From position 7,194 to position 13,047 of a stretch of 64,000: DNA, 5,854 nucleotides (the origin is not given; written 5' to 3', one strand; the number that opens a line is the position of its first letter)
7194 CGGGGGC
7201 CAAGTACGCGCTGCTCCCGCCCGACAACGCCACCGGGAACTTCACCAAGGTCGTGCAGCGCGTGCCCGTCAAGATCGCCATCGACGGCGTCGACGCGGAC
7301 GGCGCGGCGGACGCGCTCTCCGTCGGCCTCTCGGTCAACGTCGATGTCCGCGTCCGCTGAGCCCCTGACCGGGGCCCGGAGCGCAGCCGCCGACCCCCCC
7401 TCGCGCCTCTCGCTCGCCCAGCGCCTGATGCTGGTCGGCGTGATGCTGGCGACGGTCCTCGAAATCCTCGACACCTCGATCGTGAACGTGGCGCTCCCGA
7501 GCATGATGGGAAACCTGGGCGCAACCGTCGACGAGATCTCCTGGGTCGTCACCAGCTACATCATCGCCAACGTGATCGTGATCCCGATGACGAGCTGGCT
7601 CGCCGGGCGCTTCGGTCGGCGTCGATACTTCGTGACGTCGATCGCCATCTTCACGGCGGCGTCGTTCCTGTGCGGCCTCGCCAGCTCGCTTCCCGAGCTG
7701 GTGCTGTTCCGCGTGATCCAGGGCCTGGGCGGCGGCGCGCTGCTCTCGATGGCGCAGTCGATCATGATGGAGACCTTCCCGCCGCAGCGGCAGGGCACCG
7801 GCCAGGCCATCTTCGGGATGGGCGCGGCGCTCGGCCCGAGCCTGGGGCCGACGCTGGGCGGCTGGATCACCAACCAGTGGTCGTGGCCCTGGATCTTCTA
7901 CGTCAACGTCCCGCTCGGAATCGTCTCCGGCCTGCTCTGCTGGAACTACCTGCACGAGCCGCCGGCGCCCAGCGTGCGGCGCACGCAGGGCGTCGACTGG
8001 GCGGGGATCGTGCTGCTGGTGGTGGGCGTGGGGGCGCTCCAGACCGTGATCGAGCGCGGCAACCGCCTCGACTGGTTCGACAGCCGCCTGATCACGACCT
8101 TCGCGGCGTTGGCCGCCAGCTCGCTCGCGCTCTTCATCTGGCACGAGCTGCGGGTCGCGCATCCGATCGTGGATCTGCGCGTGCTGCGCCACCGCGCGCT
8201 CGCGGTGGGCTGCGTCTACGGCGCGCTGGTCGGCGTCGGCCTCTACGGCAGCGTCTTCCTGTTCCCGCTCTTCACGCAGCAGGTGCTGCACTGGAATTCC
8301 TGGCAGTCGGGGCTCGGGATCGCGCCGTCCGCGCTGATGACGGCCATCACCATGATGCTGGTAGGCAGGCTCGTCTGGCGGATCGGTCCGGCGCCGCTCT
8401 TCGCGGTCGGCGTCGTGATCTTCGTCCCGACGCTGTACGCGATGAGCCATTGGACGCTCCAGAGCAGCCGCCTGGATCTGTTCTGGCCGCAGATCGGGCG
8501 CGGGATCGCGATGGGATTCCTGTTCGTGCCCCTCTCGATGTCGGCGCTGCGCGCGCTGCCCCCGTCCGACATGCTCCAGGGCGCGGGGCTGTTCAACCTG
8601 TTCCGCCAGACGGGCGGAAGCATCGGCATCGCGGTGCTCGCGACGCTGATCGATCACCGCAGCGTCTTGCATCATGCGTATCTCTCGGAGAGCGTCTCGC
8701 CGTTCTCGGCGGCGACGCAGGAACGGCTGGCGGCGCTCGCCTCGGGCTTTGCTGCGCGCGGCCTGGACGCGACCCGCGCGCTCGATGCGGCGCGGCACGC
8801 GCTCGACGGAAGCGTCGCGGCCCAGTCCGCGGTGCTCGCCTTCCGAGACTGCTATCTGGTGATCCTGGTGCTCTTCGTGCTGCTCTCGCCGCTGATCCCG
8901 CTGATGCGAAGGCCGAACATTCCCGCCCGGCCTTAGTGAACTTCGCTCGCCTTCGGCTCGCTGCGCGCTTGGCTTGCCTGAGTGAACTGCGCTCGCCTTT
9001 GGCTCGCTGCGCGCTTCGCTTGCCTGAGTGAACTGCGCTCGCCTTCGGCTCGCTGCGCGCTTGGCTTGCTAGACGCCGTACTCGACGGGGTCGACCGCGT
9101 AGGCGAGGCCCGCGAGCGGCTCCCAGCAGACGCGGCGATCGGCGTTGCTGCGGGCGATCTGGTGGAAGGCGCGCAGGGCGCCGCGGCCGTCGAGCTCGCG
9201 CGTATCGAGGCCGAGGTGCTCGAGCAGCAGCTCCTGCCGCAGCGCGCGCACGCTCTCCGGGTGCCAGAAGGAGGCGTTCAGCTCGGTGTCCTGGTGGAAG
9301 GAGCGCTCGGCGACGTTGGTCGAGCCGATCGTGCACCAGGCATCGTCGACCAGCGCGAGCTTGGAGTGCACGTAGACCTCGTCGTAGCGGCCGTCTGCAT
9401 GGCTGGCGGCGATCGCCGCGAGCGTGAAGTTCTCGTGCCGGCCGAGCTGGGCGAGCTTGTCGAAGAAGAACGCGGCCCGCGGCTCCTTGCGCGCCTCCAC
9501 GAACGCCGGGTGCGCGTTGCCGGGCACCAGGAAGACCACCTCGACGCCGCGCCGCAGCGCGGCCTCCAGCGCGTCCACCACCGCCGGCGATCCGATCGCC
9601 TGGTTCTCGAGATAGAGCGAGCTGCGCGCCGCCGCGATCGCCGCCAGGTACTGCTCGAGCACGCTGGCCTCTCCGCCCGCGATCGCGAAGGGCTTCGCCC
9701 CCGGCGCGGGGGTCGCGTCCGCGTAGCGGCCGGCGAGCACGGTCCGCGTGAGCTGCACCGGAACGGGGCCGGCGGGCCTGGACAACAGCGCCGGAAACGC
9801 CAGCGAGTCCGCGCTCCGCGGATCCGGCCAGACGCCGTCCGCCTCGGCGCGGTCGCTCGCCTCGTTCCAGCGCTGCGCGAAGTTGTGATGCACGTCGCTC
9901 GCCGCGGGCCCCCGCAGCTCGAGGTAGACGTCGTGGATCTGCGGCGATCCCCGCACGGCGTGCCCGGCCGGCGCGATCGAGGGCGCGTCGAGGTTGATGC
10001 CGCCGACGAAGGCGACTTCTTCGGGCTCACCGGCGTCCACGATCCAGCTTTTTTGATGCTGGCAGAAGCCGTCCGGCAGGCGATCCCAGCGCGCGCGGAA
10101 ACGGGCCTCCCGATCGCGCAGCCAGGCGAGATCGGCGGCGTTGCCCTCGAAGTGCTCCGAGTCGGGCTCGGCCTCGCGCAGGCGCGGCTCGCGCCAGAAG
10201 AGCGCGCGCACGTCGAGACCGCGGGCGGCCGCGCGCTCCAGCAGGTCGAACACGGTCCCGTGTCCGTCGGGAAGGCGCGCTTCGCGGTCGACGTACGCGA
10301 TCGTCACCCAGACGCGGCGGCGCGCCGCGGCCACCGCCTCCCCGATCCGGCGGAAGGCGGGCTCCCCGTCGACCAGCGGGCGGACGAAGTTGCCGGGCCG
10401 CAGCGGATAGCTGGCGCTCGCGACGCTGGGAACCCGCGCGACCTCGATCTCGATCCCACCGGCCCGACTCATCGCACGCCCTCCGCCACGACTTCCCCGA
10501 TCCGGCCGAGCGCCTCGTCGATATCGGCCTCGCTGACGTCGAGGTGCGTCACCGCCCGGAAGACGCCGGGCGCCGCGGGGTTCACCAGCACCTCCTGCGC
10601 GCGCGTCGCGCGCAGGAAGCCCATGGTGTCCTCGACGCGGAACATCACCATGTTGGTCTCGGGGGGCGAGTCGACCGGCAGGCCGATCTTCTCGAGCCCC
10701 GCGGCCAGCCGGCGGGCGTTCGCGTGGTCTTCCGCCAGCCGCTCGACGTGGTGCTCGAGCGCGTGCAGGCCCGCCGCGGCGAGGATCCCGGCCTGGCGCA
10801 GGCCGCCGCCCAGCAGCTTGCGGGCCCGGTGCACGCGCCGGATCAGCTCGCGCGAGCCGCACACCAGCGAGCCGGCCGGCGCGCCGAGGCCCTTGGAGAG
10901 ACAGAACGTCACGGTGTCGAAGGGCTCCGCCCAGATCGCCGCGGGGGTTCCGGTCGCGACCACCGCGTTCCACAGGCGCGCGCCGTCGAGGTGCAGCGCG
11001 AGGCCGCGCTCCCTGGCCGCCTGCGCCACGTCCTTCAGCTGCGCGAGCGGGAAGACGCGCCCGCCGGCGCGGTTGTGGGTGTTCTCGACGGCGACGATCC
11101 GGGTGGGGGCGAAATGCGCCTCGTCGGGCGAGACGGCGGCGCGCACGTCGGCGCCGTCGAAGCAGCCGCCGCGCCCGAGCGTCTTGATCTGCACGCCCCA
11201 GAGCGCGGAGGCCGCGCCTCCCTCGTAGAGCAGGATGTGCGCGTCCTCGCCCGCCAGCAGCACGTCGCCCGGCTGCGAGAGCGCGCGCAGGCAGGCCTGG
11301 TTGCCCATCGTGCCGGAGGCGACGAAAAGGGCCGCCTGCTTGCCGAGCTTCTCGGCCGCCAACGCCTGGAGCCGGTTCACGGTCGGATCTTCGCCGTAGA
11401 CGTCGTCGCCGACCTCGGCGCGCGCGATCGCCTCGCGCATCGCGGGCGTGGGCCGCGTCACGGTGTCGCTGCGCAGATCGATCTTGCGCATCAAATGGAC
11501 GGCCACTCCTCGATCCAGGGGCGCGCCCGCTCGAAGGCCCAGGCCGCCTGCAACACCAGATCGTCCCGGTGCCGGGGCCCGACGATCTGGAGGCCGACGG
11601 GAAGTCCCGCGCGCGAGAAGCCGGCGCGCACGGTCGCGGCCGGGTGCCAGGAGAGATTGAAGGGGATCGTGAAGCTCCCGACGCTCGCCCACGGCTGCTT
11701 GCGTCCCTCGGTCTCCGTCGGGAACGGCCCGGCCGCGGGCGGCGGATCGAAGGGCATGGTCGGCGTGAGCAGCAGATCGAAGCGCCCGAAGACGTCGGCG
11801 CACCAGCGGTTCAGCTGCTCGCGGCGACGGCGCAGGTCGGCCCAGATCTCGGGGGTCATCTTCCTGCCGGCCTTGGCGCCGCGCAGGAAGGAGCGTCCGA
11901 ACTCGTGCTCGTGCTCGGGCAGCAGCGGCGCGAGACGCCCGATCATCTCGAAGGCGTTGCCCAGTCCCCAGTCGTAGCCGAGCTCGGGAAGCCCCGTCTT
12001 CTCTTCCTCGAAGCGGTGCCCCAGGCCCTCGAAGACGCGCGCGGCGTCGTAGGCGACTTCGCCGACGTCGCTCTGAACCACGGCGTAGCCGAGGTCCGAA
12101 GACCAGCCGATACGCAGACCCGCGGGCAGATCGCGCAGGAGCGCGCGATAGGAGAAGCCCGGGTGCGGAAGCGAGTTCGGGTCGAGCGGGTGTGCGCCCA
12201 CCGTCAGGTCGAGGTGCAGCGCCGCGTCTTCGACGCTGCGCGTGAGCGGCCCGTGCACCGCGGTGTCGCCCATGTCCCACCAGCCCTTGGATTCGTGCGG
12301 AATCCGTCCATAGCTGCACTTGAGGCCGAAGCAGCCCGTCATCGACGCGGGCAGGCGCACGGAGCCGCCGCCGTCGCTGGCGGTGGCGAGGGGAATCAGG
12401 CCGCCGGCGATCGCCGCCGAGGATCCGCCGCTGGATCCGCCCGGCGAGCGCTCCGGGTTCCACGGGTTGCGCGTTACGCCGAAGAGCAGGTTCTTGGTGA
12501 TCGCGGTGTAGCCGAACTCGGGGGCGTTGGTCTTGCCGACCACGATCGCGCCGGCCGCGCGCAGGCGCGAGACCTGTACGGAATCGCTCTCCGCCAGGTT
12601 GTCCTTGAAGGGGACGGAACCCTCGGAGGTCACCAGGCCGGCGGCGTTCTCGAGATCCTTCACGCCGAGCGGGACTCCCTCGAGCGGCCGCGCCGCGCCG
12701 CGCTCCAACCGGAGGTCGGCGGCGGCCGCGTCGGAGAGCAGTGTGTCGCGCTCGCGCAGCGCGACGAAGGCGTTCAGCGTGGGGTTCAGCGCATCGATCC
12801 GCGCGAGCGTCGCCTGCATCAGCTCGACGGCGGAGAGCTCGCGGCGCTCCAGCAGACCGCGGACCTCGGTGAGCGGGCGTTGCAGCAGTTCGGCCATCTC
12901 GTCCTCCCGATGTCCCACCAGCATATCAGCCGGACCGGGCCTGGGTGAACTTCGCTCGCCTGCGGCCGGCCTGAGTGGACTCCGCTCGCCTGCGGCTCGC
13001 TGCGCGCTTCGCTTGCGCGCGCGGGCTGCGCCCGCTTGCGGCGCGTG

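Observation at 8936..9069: Abundant 46-bp intergenic repeat family (about 12 copies at 7 loci in 64 kb), REP/BIME-like but not palindromic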

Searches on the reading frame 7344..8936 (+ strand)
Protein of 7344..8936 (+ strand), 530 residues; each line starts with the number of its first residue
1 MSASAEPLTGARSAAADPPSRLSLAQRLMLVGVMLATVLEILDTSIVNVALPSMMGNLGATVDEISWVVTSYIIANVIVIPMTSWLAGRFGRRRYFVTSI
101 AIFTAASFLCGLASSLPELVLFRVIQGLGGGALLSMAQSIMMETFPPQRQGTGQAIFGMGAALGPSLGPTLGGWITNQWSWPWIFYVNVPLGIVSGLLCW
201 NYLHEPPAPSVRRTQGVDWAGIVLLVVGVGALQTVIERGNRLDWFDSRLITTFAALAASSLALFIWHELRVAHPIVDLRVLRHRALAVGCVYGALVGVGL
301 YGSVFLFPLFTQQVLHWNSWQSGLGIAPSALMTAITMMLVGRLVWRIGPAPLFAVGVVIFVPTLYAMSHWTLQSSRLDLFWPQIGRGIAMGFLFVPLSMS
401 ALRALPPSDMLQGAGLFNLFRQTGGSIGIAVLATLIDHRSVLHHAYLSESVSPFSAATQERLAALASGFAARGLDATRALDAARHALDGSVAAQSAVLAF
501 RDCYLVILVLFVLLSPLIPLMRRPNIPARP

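Call 45: find_encoding_contigs(protein=window:7344-8936:+, flank=3000, max_places=8)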
Protein window:7344-8936:+ (530 aa): 1 contig read that carries it; 1 place shown.
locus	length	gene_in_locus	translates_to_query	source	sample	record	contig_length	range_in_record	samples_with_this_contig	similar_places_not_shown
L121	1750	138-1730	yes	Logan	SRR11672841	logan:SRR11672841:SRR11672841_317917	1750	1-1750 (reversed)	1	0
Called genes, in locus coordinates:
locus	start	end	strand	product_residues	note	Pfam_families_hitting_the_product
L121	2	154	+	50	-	?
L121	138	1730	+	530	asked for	PF12832:MFS_1_like, PF00083:Sugar_tr, PF06609:TRI12 (faint), PF07690:MFS_1, PF13347:MFS_2 (weak)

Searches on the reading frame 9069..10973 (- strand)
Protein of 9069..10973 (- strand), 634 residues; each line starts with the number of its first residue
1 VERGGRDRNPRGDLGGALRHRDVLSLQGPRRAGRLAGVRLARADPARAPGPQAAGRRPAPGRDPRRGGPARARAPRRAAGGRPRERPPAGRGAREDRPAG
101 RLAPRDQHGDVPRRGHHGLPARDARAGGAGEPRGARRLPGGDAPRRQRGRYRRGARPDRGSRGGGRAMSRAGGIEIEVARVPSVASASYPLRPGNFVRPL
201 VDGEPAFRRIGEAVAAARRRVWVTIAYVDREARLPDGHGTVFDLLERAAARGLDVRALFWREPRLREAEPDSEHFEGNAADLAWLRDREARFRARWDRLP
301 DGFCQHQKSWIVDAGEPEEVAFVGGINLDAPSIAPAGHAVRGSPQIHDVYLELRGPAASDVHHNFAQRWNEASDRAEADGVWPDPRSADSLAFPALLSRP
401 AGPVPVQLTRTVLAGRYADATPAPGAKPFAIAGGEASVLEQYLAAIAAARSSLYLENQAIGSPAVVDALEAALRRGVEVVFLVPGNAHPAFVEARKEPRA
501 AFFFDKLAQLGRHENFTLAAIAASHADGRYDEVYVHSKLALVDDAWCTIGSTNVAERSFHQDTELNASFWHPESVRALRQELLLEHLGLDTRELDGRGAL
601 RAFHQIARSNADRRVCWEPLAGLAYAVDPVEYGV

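Call 48: search_protein_families(library=pfam, proteins=[window:9069-10973:-])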
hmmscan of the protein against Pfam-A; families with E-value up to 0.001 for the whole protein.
window:9069-10973:- (634 aa): 2 families
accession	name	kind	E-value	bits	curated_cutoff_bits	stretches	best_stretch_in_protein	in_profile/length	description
PF13091.12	PLDc_2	-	2.3e-21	76.4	27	2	443-581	2-127/132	PLD-like domain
PF00614.28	PLDc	-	6.5e-09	35.9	21.9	0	305-329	5-25/28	Phospholipase D Active site motif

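Call 70: find_encoding_contigs(protein=window:9069-10973:-, flank=2500, max_places=8)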
Protein window:9069-10973:- (634 aa): no gene with exactly this product is on record in the collection.

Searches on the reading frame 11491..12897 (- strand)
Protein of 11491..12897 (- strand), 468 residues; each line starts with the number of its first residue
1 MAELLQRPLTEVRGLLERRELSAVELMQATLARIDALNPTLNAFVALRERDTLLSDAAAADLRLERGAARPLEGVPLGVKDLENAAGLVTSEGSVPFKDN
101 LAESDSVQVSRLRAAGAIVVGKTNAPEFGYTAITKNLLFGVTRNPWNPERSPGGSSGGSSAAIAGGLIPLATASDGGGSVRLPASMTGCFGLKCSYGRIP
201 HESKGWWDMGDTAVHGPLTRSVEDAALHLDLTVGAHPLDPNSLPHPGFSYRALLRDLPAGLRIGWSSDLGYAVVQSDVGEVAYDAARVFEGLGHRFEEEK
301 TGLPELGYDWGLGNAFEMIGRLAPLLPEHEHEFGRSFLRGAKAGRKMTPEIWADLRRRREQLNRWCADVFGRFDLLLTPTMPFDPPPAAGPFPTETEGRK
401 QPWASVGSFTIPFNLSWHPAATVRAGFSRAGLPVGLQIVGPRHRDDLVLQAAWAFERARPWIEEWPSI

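Call 48: search_protein_families(library=pfam, proteins=[window:11491-12897:-])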
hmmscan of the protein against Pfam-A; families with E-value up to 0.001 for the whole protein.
window:11491-12897:- (468 aa): 1 family
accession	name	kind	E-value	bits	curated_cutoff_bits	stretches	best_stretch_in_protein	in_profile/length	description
PF01425.27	Amidase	-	6.1e-94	316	27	1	25-449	1-445/445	Amidase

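Call 74: find_encoding_contigs(protein=window:11491-12897:-, flank=4500, max_places=8)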
Protein window:11491-12897:- (468 aa): 1 contig read that carries it; 1 place shown.
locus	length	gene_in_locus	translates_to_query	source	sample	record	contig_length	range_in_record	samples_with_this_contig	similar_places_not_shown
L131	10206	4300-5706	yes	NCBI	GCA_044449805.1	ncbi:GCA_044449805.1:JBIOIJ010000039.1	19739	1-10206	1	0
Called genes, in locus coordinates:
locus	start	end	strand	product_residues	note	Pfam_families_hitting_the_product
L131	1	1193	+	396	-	PF19676:DUF6178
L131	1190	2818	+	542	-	PF02129:Peptidase_S15, PF08530:PepX_C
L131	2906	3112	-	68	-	-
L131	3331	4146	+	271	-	PF12146:Hydrolase_4, PF00561:Abhydrolase_1, PF00975:Thioesterase, PF12697:Abhydrolase_6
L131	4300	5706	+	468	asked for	PF01425:Amidase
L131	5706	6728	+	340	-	PF00155:Aminotran_1_2, PF01212:Beta_elim_lyase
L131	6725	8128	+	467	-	PF00614:PLDc (faint), PF13091:PLDc_2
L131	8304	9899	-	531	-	PF12832:MFS_1_like, PF00083:Sugar_tr, PF06609:TRI12 (weak), PF07690:MFS_1, PF13347:MFS_2 (weak)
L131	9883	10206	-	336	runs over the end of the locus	PF25917:BSH_RND, PF25919:BSH_CusB (weak), PF25954:Beta-barrel_RND_2, PF25963:Beta-barrel_AAEA (weak)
